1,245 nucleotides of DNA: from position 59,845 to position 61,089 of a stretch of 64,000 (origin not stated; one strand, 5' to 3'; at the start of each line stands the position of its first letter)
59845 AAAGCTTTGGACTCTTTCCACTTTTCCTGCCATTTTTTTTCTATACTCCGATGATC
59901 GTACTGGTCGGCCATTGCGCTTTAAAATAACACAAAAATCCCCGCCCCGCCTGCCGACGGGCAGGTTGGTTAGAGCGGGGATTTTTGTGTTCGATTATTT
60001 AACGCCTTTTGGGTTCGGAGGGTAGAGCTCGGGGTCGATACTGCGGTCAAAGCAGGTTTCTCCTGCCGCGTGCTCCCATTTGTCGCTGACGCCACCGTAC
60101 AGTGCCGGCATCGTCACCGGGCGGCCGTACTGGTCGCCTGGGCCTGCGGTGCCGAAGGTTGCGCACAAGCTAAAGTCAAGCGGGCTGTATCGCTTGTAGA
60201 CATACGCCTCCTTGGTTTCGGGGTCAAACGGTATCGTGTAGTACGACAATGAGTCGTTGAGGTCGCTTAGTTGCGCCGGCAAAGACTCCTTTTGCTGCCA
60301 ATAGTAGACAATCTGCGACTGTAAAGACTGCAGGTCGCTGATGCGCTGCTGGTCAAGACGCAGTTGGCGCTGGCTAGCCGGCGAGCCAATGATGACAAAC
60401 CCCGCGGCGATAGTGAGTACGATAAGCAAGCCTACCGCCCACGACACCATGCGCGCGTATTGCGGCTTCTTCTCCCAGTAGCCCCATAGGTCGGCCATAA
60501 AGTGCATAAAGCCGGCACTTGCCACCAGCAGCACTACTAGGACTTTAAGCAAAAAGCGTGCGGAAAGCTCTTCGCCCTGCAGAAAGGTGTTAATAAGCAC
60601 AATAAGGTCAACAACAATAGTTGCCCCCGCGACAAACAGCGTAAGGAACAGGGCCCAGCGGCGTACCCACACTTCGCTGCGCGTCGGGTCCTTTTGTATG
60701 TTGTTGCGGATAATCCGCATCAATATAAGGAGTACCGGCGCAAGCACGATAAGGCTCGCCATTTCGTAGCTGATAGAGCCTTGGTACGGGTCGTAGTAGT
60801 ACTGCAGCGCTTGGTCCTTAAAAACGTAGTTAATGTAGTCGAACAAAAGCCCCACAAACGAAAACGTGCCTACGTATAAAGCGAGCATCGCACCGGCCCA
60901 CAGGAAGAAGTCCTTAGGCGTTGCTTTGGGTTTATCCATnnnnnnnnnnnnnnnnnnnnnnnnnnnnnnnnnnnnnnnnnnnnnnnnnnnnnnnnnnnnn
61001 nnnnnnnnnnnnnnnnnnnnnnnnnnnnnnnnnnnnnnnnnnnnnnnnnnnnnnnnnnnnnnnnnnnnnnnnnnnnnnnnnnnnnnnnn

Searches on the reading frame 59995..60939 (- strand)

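Call 64: search_protein_families(library=pfam, proteins=[window:59995-60939:-], max_evalue=0.001)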
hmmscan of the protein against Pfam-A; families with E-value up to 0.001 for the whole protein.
window:59995-60939:- (314 aa): 1 family
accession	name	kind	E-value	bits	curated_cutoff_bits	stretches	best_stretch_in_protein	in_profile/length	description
PF18920.5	DUF5671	-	7.2e-16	58.7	28.4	1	11-140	2-125/132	Domain of unknown function (DUF5671)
